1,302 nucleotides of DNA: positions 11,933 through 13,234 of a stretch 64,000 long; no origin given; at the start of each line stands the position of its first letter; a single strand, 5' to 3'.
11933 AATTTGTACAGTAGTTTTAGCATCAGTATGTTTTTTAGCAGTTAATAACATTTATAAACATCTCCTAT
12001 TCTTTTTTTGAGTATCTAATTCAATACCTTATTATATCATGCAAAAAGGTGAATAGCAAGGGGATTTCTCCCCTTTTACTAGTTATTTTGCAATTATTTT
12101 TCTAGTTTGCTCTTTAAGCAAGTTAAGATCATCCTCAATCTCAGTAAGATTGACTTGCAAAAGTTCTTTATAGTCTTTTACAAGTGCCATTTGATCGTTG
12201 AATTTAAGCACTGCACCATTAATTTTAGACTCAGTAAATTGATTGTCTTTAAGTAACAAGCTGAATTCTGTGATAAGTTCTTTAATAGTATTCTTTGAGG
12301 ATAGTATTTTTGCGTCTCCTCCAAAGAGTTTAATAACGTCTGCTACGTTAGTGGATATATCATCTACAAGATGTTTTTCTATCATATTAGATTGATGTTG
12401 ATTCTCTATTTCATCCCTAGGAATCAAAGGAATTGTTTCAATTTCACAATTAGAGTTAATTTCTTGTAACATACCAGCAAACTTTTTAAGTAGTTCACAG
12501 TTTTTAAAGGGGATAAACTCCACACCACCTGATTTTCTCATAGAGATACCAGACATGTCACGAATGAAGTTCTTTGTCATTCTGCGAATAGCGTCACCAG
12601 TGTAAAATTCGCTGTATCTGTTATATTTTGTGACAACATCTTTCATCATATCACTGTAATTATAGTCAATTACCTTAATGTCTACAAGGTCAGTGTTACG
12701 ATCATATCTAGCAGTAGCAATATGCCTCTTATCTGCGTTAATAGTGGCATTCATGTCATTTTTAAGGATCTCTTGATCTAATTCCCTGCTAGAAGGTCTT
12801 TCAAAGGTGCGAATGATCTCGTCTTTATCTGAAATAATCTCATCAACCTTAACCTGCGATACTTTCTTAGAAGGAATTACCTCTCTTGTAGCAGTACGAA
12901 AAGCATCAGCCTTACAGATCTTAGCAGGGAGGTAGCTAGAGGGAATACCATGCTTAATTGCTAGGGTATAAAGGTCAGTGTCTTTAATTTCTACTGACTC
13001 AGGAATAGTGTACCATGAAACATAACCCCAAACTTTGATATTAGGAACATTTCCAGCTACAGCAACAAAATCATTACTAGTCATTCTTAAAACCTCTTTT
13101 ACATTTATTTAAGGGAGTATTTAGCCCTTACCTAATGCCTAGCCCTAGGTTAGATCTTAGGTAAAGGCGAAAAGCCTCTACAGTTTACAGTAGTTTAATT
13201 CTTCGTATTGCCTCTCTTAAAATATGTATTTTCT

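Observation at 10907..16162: Minus-strand accessory operon: MoxR AAA+ ATPase + vWA protein + 333-aa unknown + DUF262 nuclease-domain protein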

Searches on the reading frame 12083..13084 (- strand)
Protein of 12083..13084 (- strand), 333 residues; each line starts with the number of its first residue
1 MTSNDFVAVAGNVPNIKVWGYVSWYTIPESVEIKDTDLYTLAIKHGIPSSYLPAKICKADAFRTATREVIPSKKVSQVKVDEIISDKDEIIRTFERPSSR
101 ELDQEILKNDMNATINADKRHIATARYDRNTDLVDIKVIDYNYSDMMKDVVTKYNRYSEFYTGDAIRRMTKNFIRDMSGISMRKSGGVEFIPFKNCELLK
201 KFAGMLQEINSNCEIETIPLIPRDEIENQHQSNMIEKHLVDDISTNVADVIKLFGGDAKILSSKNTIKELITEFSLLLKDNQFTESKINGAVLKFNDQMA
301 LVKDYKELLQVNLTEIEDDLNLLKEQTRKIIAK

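Call 3: search_protein_families(library=pfam, proteins=[window:12083-13084:-], max_evalue=0.1)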
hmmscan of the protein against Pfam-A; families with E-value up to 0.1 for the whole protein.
window:12083-13084:- (333 aa): 2 families
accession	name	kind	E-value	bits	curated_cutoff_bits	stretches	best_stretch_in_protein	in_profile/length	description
PF20529.3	DUF6744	-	5.8e-30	104.7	27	2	5-278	6-277/314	Family of unknown function (DUF6744)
PF06940.17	DUF1287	-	0.041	14.1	25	1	88-182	37-128/163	Domain of unknown function (DUF1287)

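Call 4: search_protein_families(library=padloc, proteins=[window:12083-13084:-], max_evalue=0.1)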
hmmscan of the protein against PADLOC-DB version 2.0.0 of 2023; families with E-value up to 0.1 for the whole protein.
window:12083-13084:- (333 aa): 0 families

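Call 5: search_protein_families(library=phrogs, proteins=[window:12083-13084:-], max_evalue=0.01)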
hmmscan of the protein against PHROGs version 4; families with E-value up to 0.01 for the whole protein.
window:12083-13084:- (333 aa): 0 families

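Call 7: search_protein_families(library=ncbifam, proteins=[window:12083-13084:-], max_evalue=0.01)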
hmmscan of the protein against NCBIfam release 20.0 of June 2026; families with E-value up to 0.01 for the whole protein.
window:12083-13084:- (333 aa): 0 families

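Call 9: search_dna_similar(query=window:12083-13084:-, collection=phages, mode=protein, max_rows=30)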
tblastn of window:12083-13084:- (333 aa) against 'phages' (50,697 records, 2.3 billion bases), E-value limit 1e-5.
Records with a match: 3; places in all: 3; records where one place covers at least 80% of the query: 1.
Best place of each record, by identity: <60% 3.
By first word of the organism name: Bacillus 2; Moorella 1.
By host as written in the record: Bacillus thuringiensis 2; Moorella thermoacetica DSM 103132 1.
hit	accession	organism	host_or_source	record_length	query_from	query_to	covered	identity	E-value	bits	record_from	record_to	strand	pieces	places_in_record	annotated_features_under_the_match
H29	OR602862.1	Moorella phage MTATph1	Moorella thermoacetica DSM 103132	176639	13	326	94%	24.8%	7e-14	78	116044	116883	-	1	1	hypothetical protein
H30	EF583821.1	Bacillus phage 0305phi8-36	Bacillus thuringiensis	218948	17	271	77%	21.2%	3e-9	64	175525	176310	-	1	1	ORF046: hypothetical protein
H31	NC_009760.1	Bacillus phage 0305phi8-36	Bacillus thuringiensis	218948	17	271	77%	21.2%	3e-9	64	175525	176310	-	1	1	ORF046: hypothetical protein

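Call 17: find_related_loci(query=window:12083-13084:-, collection=viral_contigs, flank=10000)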
Query window:12083-13084:- (333 aa) in viral_contigs; peptide patterns used: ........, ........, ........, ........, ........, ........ (x = any residue, [..] = any of these).
No stretch of DNA in the collection matches any of the patterns.

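Call 18: find_homologous_proteins(query=window:12083-13084:-, max_evalue=0.001)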
Query window:12083-13084:- (333 aa): 1 proteins with E <= 0.001 among 2695 candidates.
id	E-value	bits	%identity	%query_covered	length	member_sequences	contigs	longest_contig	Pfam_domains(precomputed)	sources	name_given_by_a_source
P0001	6.5e-214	727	100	100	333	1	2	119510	PF20529.4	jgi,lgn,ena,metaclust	metaclust:\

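Call 21: find_encoding_contigs(protein=P0001, flank=10000, max_places=4)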
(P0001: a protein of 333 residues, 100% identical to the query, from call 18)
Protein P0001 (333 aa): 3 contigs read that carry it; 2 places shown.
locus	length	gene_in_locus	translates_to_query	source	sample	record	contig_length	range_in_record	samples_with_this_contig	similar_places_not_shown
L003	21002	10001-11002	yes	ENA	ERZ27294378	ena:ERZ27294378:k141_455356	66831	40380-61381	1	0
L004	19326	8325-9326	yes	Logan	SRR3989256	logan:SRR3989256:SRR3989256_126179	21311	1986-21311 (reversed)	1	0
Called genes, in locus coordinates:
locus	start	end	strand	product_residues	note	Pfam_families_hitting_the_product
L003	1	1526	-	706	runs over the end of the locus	PF23899:SU10_portal, PF16510:P22_portal (weak)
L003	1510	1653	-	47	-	-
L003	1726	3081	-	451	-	PF17289:Terminase_6C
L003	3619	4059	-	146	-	PF03592:Terminase_2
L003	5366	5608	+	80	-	-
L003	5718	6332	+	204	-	-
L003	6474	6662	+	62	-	-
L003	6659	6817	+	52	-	-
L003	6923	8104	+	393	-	PF20030:bpMoxR, PF07728:AAA_5, PF17868:AAA_lid_8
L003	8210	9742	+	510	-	PF13519:VWA_2 (weak)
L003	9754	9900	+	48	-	-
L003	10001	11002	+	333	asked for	PF20529:DUF6744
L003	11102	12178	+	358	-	PF03235:GmrSD_N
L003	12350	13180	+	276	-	-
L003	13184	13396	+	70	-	-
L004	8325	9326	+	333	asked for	PF20529:DUF6744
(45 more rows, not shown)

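Call 28: search_protein_representatives(protein=window:12083-13084:-)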
Query: 333 residues. Proteins with E-value up to 0.001 (for the whole library): 315; up to 1e-10: 49; up to 1e-30: 3. The best 150 are listed.
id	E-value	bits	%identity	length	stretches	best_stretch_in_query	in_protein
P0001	2.1e-214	727.0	100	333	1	1-333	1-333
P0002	3.5e-58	214.0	36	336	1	10-331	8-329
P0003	5.0e-32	128.1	30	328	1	16-331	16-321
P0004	5.5e-30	121.4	28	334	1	11-333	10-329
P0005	4.0e-29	118.5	31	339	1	13-331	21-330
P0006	9.8e-29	117.3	27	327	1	32-331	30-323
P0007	4.5e-28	115.1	25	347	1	8-331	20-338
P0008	6.5e-24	101.4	26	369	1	20-328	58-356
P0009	9.7e-24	100.9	27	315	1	29-331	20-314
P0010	2.0e-23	99.8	30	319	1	27-329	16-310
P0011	4.8e-21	92.0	27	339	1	20-330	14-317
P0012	2.3e-19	86.5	25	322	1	30-331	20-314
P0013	3.8e-19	85.8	28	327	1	20-331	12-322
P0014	1.7e-17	80.3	27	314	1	3-309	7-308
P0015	2.2e-17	80.0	25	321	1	15-328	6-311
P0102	2.6e-08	50.2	29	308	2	9-237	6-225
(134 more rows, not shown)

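Call 32: find_homologous_proteins(query=A1, max_evalue=0.00001)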
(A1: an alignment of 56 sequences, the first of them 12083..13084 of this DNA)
Query A1 (56 sequences) (333 aa, profile of the alignment): 32 proteins with E <= 0.00001 among 8000 candidates.
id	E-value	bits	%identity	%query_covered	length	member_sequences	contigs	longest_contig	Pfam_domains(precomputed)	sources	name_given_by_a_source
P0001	8.9e-78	279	100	100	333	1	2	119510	PF20529.4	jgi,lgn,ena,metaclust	metaclust:\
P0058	2.5e-76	275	22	80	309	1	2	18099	PF20529.4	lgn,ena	-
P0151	1.1e-71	259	19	95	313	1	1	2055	PF20529.4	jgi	jgi:hypothetical protein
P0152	6.2e-71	257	20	96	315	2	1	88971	PF20529.4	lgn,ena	-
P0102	5.4e-70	254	24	97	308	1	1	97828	PF20529.4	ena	-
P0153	4.8e-69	251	19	74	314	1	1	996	PF20529.4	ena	-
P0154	5.4e-69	251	20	97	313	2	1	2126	PF20529.4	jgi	-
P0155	5.4e-69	251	21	64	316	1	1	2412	PF20529.4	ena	-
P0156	1.9e-68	249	22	66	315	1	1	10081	PF20529.4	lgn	-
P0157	2.0e-68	249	21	80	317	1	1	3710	PF20529.4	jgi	-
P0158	2.3e-68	248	18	75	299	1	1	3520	PF20529.4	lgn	-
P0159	3.0e-68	248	20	95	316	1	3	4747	PF20529.4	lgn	-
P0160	4.3e-68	248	21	64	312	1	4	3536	PF20529.4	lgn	-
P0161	1.9e-66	242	18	61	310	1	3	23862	PF20529.4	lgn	-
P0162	2.4e-66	242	21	86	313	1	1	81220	PF20529.4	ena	-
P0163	7.7e-66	240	20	96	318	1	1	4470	PF20529.4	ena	-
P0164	1.9e-65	239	21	81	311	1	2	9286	PF20529.4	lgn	-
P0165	9.2e-65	237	19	93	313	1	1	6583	PF20529.4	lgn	-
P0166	2.3e-63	232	24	61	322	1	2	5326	PF20529.4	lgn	-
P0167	1.1e-62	230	23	73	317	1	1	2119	PF20529.4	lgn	-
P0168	3.7e-62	228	21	72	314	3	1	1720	PF20529.4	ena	-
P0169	4.8e-62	228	23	72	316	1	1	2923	PF20529.4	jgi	jgi:hypothetical protein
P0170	5.0e-62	228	22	78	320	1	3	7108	PF20529.4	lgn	-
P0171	9.0e-62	227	23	61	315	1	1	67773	PF20529.4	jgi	jgi:hypothetical protein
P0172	1.5e-61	226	22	62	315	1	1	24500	PF20529.4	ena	-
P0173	2.6e-61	225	19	95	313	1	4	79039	PF20529.4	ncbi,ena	-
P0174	1.1e-59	220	20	74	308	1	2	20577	PF20529.4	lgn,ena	-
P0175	2.0e-59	219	20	61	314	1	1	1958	PF20529.4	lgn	-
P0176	2.5e-59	219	23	62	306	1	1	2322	PF20529.4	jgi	jgi:hypothetical protein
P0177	2.2e-58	216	19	61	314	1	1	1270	PF20529.4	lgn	-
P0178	1.4e-55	207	25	15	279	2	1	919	PF20529.4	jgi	jgi:hypothetical protein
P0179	1.6e-52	196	27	17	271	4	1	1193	PF20529.4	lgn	-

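Call 33: find_encoding_contigs(protein=P0102, flank=10000, max_places=1)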
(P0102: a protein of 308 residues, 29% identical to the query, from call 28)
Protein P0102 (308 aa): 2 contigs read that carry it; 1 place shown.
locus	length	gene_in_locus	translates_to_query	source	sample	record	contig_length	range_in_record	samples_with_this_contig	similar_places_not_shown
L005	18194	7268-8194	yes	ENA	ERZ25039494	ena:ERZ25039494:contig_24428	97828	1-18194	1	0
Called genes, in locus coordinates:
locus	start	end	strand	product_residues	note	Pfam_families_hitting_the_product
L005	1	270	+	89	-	?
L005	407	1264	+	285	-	PF00293:NUDIX, PF07947:YhhN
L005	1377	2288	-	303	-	-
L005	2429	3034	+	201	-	-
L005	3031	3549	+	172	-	-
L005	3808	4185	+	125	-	-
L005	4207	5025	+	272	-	-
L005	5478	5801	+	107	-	-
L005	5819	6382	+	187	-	-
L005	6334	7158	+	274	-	PF13519:VWA_2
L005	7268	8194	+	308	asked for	PF20529:DUF6744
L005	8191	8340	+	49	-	-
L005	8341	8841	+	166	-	-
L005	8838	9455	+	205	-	-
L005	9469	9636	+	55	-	-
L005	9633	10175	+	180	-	-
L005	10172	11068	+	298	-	-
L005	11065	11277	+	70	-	-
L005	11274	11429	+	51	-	-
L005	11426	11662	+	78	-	-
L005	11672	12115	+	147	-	-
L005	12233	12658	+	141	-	-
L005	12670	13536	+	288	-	PF00004:AAA (faint), PF05496:RuvB_N (faint), PF05491:WHD_RuvB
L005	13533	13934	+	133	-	-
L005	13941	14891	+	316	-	PF04321:RmlD_sub_bind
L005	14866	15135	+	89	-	PF01844:HNH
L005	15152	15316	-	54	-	-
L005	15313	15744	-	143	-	-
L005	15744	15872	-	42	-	-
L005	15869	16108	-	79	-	-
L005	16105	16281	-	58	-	-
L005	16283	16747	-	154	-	-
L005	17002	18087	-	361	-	PF13479:AAA_24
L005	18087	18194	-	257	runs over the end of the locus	PF12705:PDDEXK_1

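Call 34: find_encoding_contigs(protein=P0152, flank=10000, max_places=1)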
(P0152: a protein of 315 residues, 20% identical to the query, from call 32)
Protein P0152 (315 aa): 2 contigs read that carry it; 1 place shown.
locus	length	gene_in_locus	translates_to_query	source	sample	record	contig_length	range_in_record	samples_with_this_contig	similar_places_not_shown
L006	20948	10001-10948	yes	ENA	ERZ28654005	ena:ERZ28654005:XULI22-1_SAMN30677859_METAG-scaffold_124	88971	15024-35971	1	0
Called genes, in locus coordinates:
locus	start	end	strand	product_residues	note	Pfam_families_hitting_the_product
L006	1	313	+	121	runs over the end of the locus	-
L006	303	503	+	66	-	-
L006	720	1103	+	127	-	PF25682:Phage_VG64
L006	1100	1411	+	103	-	-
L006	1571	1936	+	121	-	-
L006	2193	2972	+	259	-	PF02735:Ku (weak)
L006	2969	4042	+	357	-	-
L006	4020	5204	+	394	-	PF20030:bpMoxR, PF07726:AAA_3 (faint), PF07728:AAA_5, PF17868:AAA_lid_8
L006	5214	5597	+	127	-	-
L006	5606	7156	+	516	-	PF13519:VWA_2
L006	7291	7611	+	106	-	-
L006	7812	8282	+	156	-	-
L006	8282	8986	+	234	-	-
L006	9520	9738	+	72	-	-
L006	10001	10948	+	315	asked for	PF20529:DUF6744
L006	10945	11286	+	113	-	-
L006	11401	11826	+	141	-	-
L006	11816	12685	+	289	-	PF05496:RuvB_N (faint), PF00004:AAA (faint), PF05491:WHD_RuvB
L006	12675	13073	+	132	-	-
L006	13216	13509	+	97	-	-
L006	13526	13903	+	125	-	-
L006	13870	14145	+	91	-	-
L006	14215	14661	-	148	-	PF02467:Whib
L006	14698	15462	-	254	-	-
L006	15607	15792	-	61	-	-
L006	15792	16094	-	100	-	-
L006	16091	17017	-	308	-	PF13539:Peptidase_M15_4 (weak)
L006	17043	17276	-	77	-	-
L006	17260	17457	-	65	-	-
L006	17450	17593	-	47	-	-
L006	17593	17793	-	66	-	-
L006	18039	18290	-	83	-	-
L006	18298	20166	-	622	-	PF13155:Toprim_2, PF13662:Toprim_4, PF03796:DnaB_C, PF13481:AAA_25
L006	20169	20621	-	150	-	-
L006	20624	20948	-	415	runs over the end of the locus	PF13479:AAA_24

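Call 35: find_encoding_contigs(protein=P0173, flank=10000, max_places=1)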
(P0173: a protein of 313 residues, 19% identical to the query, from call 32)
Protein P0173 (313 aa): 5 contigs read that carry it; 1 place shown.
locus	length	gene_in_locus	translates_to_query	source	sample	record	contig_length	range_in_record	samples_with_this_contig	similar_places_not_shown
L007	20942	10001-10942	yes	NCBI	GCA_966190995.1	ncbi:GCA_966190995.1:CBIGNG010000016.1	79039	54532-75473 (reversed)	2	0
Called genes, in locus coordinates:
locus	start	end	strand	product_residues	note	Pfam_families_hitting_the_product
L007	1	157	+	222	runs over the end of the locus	-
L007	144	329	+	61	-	-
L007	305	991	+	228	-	-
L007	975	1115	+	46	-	-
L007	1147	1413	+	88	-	-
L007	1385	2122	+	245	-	-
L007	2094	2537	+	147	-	-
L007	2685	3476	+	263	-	PF02735:Ku (weak)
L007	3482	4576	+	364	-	-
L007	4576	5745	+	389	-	PF20030:bpMoxR, PF07728:AAA_5, PF00004:AAA (faint), PF17868:AAA_lid_8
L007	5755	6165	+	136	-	-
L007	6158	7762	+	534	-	PF13519:VWA_2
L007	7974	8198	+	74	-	-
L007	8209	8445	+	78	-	-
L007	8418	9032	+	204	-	-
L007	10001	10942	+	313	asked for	PF20529:DUF6744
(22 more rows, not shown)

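Call 37: find_encoding_contigs(protein=P0162, flank=10000, max_places=1)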
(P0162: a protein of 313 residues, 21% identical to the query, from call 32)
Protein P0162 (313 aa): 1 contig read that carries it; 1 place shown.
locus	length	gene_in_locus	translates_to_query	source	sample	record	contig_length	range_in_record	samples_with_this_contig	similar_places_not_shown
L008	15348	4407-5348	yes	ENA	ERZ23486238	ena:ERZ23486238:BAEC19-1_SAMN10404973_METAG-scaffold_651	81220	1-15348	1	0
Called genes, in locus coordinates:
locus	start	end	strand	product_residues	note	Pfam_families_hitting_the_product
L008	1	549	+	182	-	?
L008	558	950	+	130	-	-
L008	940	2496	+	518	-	PF13519:VWA_2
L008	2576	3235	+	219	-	-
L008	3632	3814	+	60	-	-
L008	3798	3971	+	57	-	-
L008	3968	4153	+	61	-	-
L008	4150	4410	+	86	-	-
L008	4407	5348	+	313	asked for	PF20529:DUF6744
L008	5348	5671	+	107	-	-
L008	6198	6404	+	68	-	-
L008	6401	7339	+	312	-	-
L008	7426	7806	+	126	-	-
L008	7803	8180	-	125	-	-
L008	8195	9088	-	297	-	-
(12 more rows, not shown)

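Call 38: find_encoding_contigs(protein=P0171, flank=10000, max_places=1)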
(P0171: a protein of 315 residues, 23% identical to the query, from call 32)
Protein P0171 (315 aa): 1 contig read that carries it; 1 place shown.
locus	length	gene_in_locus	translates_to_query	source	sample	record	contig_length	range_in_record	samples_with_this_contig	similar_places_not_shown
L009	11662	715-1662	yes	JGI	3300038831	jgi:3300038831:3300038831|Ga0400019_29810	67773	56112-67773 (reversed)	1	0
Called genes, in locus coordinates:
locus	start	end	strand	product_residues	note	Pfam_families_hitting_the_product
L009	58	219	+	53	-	PF01068:DNA_ligase_A_M (weak)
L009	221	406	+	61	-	-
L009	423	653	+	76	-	-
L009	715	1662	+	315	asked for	PF20529:DUF6744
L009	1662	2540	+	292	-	PF05496:RuvB_N (weak), PF00004:AAA (faint), PF05491:WHD_RuvB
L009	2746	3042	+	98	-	-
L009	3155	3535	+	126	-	-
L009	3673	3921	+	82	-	-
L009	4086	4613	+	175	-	-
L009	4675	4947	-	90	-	-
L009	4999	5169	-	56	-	-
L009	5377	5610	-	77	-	-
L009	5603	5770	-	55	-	-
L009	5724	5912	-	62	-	-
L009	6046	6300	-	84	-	-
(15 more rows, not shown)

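Call 39: search_dna_similar(query=P0152, collection=phages, mode=protein, max_rows=40, max_evalue=0.001)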
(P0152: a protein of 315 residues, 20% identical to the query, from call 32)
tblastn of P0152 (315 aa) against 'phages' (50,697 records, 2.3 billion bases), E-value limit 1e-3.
Records with a match: 3; places in all: 3; records where one place covers at least 80% of the query: 3.
Best place of each record, by identity: <60% 3.
By first word of the organism name: Bacillus 2; Moorella 1.
By host as written in the record: Bacillus thuringiensis 2; Moorella thermoacetica DSM 103132 1.
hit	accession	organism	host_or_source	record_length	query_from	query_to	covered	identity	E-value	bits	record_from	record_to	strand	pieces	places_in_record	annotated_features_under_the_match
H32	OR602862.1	Moorella phage MTATph1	Moorella thermoacetica DSM 103132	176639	16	308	93%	27.5%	4e-22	102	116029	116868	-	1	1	hypothetical protein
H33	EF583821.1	Bacillus phage 0305phi8-36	Bacillus thuringiensis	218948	17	290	87%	24.7%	3e-19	94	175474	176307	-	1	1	ORF046: hypothetical protein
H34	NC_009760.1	Bacillus phage 0305phi8-36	Bacillus thuringiensis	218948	17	290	87%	24.7%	3e-19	94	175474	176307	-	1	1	ORF046: hypothetical protein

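Call 40: search_dna_similar(query=L006:4020-5204:+, collection=phages, mode=protein, max_rows=40, max_evalue=1e-10)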
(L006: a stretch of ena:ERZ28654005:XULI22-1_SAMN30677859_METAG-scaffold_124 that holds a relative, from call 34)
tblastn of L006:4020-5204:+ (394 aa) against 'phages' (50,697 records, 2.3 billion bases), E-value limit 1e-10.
Records with a match: 31; places in all: 31; records where one place covers at least 80% of the query: 3.
Best place of each record, by identity: <60% 31.
By first word of the organism name: Sulfolobus 9; Bacteriophage 6; Acidianus 4; Salmonella 3; Campylobacter 2; Bacillus 2; Bicaudavirus 2; Moorella 1; Aphanizomenon 1; Escherichia 1.
By host as written in the record: - 7; Sulfolobus 6; Campylobacter jejuni 2; Bacillus thuringiensis 2; Homo sapiens 2; Sulfolobus solfataricus P2 2; Acidianus sp. CHAS 2; Moorella thermoacetica DSM 103132 1; and 7 more.
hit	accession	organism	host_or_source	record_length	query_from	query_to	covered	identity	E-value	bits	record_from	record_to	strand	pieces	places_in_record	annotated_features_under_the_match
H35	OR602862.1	Moorella phage MTATph1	Moorella thermoacetica DSM 103132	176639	10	356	88%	38.4%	3e-57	207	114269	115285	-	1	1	ATPase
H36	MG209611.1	Aphanizomenon phage vB_AphaS-CL131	Aphanizomenon flos-aquae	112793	6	341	85%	32.0%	4e-40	157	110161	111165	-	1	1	MoxR-like ATPase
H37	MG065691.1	Campylobacter phage A11a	Campylobacter jejuni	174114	1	279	71%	38.4%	7e-47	177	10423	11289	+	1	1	record has no annotation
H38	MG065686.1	Campylobacter phage A18a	Campylobacter jejuni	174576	1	279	71%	38.4%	7e-47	177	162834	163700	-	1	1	record has no annotation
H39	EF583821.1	Bacillus phage 0305phi8-36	Bacillus thuringiensis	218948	1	309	78%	34.5%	6e-46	174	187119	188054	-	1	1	ORF066: MoxR-like ATPase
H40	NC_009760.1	Bacillus phage 0305phi8-36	Bacillus thuringiensis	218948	1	309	78%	34.5%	6e-46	174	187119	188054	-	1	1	ORF066: ATPase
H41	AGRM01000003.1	Salmonella enterica subsp. houtenae str. ATCC BAA-1581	Homo sapiens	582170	1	279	71%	38.1%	2e-46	176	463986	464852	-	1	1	ATPase family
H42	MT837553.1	Bacteriophage sp.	human fecal samples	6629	18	289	69%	38.8%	2e-49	184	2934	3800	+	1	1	record has no annotation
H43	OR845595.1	Escherichia phage ECO95 1-6-1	Escherichia coli O157:H7 ATCC 43895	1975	9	279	69%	38.8%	2e-47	176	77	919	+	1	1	record has no annotation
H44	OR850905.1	Salmonella phage S.Kent 1-2-1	Salmonella enterica subsp. enterica ...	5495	9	279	69%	38.8%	2e-46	176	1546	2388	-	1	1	record has no annotation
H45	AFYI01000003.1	Salmonella enterica subsp. enterica serovar Infantis str. ...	Homo sapiens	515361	9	279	69%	38.8%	2e-46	176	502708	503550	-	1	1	ATPase family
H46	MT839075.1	Bacteriophage sp.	human fecal samples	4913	9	329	81%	32.7%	6e-48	180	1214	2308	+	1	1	record has no annotation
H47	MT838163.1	Bacteriophage sp.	human fecal samples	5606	7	292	73%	35.1%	2e-41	161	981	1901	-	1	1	record has no annotation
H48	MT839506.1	Bacteriophage sp.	human fecal samples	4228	6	275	69%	35.7%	2e-41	161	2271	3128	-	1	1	record has no annotation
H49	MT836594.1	Bacteriophage sp.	human fecal samples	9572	101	317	55%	35.7%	2e-26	117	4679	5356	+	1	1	record has no annotation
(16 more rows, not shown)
